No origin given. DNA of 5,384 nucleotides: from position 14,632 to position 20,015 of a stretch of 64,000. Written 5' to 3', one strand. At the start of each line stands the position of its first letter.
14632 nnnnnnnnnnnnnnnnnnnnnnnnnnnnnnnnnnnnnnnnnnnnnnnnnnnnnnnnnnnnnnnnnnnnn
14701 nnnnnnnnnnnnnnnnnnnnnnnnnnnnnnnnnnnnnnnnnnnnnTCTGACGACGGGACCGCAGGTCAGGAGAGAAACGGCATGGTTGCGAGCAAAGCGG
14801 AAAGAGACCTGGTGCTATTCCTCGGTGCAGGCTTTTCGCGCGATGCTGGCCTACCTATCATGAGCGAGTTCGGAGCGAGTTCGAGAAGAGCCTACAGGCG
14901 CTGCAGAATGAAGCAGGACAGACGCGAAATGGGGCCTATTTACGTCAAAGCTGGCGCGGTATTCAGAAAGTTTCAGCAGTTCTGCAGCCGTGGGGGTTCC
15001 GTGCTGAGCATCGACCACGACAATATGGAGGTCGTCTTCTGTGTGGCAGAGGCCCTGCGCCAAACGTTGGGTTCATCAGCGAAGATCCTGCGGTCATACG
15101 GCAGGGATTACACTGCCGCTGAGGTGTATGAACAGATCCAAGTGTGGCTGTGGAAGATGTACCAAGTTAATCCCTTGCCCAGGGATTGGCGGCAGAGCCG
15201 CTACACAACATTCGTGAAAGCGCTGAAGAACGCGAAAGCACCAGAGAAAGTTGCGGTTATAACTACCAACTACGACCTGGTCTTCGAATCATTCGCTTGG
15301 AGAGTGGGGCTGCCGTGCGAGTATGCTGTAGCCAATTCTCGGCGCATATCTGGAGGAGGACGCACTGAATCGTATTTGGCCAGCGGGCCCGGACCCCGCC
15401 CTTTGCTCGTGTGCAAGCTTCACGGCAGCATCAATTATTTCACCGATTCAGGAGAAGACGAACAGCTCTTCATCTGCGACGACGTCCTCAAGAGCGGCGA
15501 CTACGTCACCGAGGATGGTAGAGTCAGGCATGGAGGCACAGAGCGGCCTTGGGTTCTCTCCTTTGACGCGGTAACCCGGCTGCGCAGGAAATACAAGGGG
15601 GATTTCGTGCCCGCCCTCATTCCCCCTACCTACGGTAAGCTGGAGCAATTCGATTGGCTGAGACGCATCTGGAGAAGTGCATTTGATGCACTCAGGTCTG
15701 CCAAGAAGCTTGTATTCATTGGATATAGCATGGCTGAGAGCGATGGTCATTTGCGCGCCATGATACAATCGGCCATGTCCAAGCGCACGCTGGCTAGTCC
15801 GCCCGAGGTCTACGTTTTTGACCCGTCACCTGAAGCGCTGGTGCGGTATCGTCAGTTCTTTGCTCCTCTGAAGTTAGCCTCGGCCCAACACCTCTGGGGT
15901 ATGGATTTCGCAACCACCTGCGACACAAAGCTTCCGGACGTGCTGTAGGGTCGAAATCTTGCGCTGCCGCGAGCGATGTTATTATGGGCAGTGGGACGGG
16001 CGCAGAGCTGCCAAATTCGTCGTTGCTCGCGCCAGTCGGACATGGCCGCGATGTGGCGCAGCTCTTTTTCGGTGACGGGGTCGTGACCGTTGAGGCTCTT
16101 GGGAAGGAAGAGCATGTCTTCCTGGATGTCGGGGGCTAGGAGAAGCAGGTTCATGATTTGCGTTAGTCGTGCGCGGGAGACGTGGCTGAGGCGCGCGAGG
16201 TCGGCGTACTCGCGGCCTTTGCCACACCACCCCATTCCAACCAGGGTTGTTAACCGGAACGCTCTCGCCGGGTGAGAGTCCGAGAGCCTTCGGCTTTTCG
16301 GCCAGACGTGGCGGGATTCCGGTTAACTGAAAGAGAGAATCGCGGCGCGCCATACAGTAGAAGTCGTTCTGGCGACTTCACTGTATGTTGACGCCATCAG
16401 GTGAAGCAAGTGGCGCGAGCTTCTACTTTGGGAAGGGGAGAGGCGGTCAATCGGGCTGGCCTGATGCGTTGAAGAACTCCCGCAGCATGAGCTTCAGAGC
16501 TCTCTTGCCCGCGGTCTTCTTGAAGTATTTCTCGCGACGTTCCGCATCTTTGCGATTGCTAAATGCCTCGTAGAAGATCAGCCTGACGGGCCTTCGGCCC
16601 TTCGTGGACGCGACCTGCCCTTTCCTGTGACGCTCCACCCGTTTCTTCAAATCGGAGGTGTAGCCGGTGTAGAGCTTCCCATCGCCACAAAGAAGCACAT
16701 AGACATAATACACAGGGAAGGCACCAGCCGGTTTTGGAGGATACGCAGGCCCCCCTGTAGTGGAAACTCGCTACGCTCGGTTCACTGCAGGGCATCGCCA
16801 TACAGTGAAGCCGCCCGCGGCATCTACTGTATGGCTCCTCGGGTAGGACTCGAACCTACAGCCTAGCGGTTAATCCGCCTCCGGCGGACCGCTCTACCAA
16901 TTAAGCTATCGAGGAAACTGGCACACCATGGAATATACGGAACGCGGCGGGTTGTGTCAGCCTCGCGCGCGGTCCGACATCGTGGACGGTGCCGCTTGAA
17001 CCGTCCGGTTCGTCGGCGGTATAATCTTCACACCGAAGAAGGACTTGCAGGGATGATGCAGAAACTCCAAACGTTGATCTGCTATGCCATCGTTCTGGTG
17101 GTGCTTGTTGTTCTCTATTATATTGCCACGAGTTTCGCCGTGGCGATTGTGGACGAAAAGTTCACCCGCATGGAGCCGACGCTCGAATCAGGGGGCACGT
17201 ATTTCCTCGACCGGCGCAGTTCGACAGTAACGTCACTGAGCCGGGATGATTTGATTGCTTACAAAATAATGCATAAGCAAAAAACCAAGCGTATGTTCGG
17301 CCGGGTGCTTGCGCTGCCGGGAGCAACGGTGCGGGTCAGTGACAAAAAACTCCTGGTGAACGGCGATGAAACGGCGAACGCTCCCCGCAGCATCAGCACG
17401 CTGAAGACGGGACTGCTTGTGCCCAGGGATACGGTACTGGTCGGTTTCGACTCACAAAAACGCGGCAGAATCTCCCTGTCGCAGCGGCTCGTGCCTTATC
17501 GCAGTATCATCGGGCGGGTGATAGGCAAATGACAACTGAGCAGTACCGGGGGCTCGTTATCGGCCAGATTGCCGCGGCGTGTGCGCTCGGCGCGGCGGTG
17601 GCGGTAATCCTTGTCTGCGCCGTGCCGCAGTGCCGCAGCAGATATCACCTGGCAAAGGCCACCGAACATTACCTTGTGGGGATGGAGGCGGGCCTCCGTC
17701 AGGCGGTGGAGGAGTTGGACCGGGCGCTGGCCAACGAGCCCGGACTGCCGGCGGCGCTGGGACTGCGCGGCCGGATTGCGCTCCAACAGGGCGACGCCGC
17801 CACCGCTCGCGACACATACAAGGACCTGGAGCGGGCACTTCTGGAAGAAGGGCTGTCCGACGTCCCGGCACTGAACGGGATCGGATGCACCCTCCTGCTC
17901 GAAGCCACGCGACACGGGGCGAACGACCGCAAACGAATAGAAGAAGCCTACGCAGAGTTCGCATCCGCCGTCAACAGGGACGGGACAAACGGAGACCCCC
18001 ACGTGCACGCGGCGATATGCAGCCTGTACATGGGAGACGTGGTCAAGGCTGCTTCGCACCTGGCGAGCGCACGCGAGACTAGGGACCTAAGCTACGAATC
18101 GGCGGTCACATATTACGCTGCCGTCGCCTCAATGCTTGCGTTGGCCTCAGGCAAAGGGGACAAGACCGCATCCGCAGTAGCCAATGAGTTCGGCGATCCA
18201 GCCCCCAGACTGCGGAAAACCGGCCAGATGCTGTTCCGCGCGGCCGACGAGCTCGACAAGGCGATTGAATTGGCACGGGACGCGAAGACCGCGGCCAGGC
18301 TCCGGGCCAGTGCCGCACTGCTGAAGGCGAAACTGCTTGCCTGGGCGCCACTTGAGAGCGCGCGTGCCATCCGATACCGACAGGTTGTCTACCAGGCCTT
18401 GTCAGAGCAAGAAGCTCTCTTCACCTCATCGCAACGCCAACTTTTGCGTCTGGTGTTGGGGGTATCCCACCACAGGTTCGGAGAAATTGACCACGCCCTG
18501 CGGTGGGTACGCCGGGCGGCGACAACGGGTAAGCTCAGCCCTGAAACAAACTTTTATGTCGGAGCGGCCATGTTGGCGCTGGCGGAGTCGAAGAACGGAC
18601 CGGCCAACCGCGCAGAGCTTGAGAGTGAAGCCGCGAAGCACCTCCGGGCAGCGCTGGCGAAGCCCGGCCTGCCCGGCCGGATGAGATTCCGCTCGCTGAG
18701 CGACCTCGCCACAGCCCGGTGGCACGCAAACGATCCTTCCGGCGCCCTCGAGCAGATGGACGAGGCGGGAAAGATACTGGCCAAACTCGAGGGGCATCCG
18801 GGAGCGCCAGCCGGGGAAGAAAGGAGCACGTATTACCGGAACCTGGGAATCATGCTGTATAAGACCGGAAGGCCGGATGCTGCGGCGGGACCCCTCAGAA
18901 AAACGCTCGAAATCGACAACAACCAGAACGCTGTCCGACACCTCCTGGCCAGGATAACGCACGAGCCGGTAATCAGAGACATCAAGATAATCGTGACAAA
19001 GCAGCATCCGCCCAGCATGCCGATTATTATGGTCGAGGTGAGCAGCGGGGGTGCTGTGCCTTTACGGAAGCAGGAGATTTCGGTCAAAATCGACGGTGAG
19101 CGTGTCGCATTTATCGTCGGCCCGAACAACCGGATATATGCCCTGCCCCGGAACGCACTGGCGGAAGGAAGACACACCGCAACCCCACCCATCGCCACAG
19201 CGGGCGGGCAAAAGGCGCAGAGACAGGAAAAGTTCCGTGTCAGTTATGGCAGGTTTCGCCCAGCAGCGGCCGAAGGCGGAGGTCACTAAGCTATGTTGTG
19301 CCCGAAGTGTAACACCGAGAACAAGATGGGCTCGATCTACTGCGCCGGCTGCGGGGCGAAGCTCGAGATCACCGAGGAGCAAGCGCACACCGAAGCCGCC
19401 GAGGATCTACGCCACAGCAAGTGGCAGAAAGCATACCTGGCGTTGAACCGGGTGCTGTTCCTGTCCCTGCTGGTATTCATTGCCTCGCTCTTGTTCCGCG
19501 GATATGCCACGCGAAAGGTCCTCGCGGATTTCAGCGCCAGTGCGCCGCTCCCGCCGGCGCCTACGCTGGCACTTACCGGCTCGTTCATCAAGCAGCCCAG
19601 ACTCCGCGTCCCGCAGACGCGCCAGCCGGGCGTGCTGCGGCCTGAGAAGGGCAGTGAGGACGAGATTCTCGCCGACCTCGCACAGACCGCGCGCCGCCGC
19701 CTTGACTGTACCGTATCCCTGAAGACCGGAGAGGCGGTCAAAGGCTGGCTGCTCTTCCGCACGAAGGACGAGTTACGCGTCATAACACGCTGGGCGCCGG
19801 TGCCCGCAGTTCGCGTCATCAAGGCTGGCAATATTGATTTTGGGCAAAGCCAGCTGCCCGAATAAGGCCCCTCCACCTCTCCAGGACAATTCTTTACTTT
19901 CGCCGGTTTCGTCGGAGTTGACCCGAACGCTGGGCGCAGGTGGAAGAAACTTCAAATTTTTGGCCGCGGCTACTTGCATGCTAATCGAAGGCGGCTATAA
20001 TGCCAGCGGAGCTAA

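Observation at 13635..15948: Two-gene TIR + SIR2-only module with its own promoter: Thoeris-like defence candidate with non-canonical architecture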

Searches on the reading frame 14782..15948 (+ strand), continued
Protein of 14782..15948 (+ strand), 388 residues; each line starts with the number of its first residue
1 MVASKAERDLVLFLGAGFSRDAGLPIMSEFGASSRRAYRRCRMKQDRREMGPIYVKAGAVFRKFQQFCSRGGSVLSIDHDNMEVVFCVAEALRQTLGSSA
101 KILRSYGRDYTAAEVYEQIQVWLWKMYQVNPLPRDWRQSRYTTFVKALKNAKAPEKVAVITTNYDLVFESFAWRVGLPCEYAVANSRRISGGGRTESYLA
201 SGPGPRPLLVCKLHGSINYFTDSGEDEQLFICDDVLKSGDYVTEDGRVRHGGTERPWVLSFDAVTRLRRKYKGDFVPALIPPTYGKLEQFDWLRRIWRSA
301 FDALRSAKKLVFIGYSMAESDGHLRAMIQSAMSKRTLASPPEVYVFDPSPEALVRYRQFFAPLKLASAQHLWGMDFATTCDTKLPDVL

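Call 54: predict_structure(alignment_id=A4)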
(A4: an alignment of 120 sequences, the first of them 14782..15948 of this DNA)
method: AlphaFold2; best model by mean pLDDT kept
length: 388 residues; sequences in the alignment: 120
mean_pLDDT: 92.8   pTM: 0.91
mean pLDDT of the five models: 92.8, 92.0, 91.5, 91.3, 91.3
residues with pLDDT >= 90: 319; 70-90: 64; 50-70: 3; < 50: 2
segments of 3 or more residues with pLDDT < 50: none
pLDDT, mean of each block of 10 residues (from residue 1): 72 96 92 96 93 96 97 94 93 96 96 96 91 88 94 92 94 96 93 93 90 93 84 96 88 93 92 88 81 94 97 93 94 97 98 97 97 96 93
secondary structure, 60 per line:
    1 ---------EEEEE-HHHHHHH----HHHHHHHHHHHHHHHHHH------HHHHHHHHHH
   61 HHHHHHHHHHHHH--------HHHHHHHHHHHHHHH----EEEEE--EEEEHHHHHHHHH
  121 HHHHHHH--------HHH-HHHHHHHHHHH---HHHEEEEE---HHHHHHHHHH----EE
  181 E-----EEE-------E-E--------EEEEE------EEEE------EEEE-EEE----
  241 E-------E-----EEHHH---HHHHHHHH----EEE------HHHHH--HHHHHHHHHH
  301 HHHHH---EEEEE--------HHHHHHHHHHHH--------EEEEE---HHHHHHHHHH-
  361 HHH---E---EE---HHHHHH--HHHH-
elements in order: E10-14 H16-22 H27-44 H51-73 H82-96 E101-105 E108-111 H112-127 H140-150 E157-161 H165-174 E179-181 E187-189 E208-212 E219-222 E229-232 E234-236 H263-270 E275-277 H284-288 H291-305 E309-313 H322-333 E342-346 H350-359 H376-381 H384-387

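Call 58: fold_search(model_id=the predicted structure, library=pdb)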
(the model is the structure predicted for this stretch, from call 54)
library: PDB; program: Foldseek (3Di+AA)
matches with E <= 10: 329; with E <= 0.001: 50
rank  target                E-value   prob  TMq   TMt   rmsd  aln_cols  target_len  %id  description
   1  8sub_E                7.5e-08  1.00  0.46  0.45   9.6       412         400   15  E. coli SIR2-HerA complex (dodecamer SIR2 pentamer HerA) (released 2023-12-27)
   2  8sub_F                1.3e-07  1.00  0.44  0.43   9.9       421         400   16  E. coli SIR2-HerA complex (dodecamer SIR2 pentamer HerA) (released 2023-12-27)
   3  8suw_F                1.4e-07  1.00  0.44  0.43   9.7       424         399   16  E. coli SIR2-HerA complex (dodecamer SIR2 bound 4 protomers of HerA) (released 2024-03-27)
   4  8uae_F                1.5e-07  1.00  0.48  0.48   8.9       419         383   15  E. coli Sir2_HerA complex (12:6) with ATPgamaS (released 2023-12-27)
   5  8sub_J                1.7e-07  1.00  0.46  0.45   9.2       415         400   15  E. coli SIR2-HerA complex (dodecamer SIR2 pentamer HerA) (released 2023-12-27)
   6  8wld_Q                2.9e-07  1.00  0.51  0.57   6.6       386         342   13  Cryo-EM structure of SIR2/HerA antiphage complex (released 2024-09-11)
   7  8sub_A                3.1e-07  1.00  0.45  0.44   9.0       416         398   14  E. coli SIR2-HerA complex (dodecamer SIR2 pentamer HerA) (released 2023-12-27)
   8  8sub_I                3.7e-07  1.00  0.48  0.47   8.8       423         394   14  E. coli SIR2-HerA complex (dodecamer SIR2 pentamer HerA) (released 2023-12-27)
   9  8wld_J                4.1e-07  1.00  0.54  0.61   7.3       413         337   15  Cryo-EM structure of SIR2/HerA antiphage complex (released 2024-09-11)
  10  8suw_B                6.0e-07  1.00  0.47  0.46   8.9       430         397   15  E. coli SIR2-HerA complex (dodecamer SIR2 bound 4 protomers of HerA) (released 2024-03-27)
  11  8suw_J                6.0e-07  1.00  0.47  0.46   8.6       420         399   14  E. coli SIR2-HerA complex (dodecamer SIR2 bound 4 protomers of HerA) (released 2024-03-27)
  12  8uae_B                7.1e-07  1.00  0.46  0.47   8.7       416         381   15  E. coli Sir2_HerA complex (12:6) with ATPgamaS (released 2023-12-27)
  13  8sub_K                7.1e-07  1.00  0.44  0.43  10.0       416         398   15  E. coli SIR2-HerA complex (dodecamer SIR2 pentamer HerA) (released 2023-12-27)
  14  8sub_B                7.5e-07  1.00  0.47  0.46   9.3       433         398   14  E. coli SIR2-HerA complex (dodecamer SIR2 pentamer HerA) (released 2023-12-27)
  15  8w9l_A                9.8e-07  1.00  0.54  0.58   6.9       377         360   14  Cryo-EM structure of PsSIR2 (released 2024-09-11)
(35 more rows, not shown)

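Call 62: find_related_loci(query=A2, collection=viral_contigs, flank=8000)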
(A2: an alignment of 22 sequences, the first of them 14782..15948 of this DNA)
Query A2 (388 aa) in viral_contigs; peptide patterns used: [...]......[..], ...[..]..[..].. (x = any residue, [..] = any of these).
19 stretches matched a pattern, but none encodes a relative of the query by tblastn (E <= 1e-3).

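Call 68: search_protein_families(library=padloc, alignment_id=A3, max_evalue=0.00001)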
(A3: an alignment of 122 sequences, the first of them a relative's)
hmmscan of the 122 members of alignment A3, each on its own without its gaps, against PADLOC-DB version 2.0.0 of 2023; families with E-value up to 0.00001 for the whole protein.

A. member 1, L001:5013-5840:+ (276 aa): 0 families

B. families by the number of members that match (of 122 scanned): 355 families (the first 25 are shown)
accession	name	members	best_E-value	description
PDLC03604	REase_MTase_IIG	5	4.6e-153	Type IIG restriction enzyme-methyltransferase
PDLC03596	REase_MTase_IIG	5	4.2e-71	Type IIG restriction enzyme-methyltransferase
PDLC04137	mad5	5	2.6e-62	mads_5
PDLC03612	REase_MTase_IIG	5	4.3e-61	Type IIG restriction enzyme-methyltransferase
PDLC03609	REase_MTase_IIG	5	2.8e-52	Type IIG restriction enzyme-methyltransferase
PDLC03629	REase_MTase_IIG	4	3.5e-76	Type IIG restriction enzyme-methyltransferase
PDLC03335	MTase_II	4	1e-60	Type II methyltransferase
PDLC03068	Specificity_I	4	6.2e-54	Type I specificity subunit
PDLC03086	Specificity_I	4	6.8e-48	Type I specificity subunit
PDLC03313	MTase_II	4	8.1e-34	Type II methyltransferase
PDLC03250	MTase_II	4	2.9e-32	Type II methyltransferase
PDLC03226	MTase_II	4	1.2e-24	Type II methyltransferase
PDLC03089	Specificity_I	3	3.3e-86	Type I specificity subunit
PDLC03148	Specificity_I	3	1.5e-75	Type I specificity subunit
PDLC03100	Specificity_I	3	2.8e-71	Type I specificity subunit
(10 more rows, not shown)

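Call 77: search_protein_families(library=phrogs, proteins=[window:14782-15948:+], max_evalue=0.01)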
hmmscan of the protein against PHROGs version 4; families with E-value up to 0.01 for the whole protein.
window:14782-15948:+ (388 aa): 0 families

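Call 104: find_encoding_contigs(protein=P0015, flank=5000, max_places=3)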
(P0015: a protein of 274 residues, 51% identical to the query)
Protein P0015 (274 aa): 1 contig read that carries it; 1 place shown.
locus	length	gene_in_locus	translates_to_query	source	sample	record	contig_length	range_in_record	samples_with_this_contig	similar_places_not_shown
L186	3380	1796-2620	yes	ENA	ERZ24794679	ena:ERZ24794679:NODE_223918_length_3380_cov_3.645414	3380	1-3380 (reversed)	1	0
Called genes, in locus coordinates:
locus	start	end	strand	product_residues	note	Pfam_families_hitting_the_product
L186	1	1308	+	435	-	?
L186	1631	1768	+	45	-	-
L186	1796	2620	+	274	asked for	PF13289:SIR2_2 (faint)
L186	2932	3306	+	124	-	-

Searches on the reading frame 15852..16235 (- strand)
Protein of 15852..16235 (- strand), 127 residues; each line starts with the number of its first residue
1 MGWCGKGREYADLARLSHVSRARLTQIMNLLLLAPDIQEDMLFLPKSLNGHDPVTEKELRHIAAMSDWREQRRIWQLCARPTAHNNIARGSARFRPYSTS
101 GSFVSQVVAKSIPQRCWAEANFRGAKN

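Call 4: search_protein_families(library=pfam, proteins=[window:15852-16235:-], max_evalue=0.01)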
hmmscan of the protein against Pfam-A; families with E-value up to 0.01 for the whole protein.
window:15852-16235:- (127 aa): 0 families

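Call 5: search_protein_families(library=padloc, proteins=[window:15852-16235:-], max_evalue=0.01)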
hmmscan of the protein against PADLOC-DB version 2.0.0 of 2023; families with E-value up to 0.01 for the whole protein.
window:15852-16235:- (127 aa): 0 families

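Call 8: search_protein_families(library=ncbifam, proteins=[window:15852-16235:-], max_evalue=0.01)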
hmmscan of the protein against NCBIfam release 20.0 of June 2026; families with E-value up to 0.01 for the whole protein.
window:15852-16235:- (127 aa): 0 families

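Call 77: search_protein_families(library=phrogs, proteins=[window:15852-16235:-], max_evalue=0.01)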
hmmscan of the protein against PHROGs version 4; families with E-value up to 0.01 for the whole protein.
window:15852-16235:- (127 aa): 1 family
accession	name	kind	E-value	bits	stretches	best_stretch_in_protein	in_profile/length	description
phrog_14161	-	other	2.1e-11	45.3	1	9-77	76-140/143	recombinase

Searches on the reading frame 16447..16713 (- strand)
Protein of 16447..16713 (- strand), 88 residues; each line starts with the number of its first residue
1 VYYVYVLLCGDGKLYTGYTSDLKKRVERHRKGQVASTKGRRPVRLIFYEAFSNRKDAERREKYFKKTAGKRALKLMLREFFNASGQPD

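Call 4: search_protein_families(library=pfam, proteins=[window:16447-16713:-], max_evalue=0.01)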
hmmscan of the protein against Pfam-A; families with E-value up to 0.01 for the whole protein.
window:16447-16713:- (88 aa): 4 families
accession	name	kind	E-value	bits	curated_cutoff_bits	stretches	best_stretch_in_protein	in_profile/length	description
PF01541.30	GIY-YIG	-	4e-17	62.7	22.6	1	1-70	1-74/78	GIY-YIG catalytic domain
PF10544.15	T5orf172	-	0.00064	20.6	20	1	14-82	16-87/101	T5orf172 domain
PF13455.12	MUG113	-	0.0036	18.3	22.3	1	17-83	4-61/73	Meiotically up-regulated gene 113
PF03770.22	IPK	-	0.0089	16.4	22.2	1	23-84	32-94/190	Inositol polyphosphate kinase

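Call 77: search_protein_families(library=phrogs, proteins=[window:16447-16713:-], max_evalue=0.01)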
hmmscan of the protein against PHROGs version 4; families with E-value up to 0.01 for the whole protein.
window:16447-16713:- (88 aa): 0 families

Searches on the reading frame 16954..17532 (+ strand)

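Call 4: search_protein_families(library=pfam, proteins=[window:16954-17532:+], max_evalue=0.01)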
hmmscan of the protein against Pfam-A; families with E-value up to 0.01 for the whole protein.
window:16954-17532:+ (192 aa): 1 family
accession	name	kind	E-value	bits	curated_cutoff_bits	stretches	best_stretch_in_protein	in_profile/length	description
PF10502.14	Peptidase_S26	-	2.2e-11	44.4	22.9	1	45-143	5-102/168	Signal peptidase, peptidase S26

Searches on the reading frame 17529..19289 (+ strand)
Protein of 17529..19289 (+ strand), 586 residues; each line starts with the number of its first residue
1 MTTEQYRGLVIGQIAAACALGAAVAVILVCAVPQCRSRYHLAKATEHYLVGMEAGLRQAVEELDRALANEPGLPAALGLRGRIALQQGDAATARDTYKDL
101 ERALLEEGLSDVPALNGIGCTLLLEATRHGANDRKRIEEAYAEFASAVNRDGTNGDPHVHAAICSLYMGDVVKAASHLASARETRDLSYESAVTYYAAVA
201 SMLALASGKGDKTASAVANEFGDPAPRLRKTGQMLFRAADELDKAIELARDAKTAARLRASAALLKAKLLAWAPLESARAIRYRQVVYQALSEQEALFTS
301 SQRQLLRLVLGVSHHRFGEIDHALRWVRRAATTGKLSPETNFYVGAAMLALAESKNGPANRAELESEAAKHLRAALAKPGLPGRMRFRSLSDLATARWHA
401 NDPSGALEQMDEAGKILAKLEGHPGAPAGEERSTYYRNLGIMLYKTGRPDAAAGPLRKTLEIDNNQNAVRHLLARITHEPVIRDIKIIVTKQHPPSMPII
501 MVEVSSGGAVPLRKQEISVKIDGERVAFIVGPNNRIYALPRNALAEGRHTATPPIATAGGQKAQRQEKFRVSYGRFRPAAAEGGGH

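Call 4: search_protein_families(library=pfam, proteins=[window:17529-19289:+], max_evalue=0.01)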
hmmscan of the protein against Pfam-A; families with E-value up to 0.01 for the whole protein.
window:17529-19289:+ (586 aa): 9 families
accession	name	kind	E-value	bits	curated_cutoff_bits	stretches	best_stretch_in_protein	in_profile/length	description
PF07721.20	TPR_4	-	6.5e-09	36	27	0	306-329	3-26/26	Tetratricopeptide repeat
PF13424.12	TPR_12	-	3.4e-07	30.8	30.1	0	430-464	42-76/77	Tetratricopeptide repeat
PF13432.12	TPR_16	-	1.2e-06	29.3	32.7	1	57-102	14-59/65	Tetratricopeptide repeat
PF14559.12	TPR_19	-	1.4e-05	25.7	25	0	57-101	8-52/68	Tetratricopeptide repeat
PF13428.12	TPR_14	-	1.7e-05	25.5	23.5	0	437-476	5-44/44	Tetratricopeptide repeat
PF13374.12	TPR_10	-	3.6e-05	24.1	27.5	0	434-462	3-31/42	Tetratricopeptide repeat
PF07719.23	TPR_2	-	5.5e-05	23.4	27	0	435-464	3-32/34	Tetratricopeptide repeat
PF13431.12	TPR_17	-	0.002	18.7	24.4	0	64-94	3-33/34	Tetratricopeptide repeat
PF00515.34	TPR_1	-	0.0033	17.6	27.8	0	436-464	4-32/34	Tetratricopeptide repeat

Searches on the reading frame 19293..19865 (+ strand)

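Call 76: search_protein_families(library=pfam, proteins=[window:19293-19865:+], max_evalue=0.0001)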
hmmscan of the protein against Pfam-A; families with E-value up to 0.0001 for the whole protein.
window:19293-19865:+ (190 aa): 1 family
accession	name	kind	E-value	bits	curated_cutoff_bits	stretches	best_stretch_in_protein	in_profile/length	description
PF13240.11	Zn_Ribbon_1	-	1.8e-05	24.8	25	1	3-24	2-23/23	zinc-ribbon domain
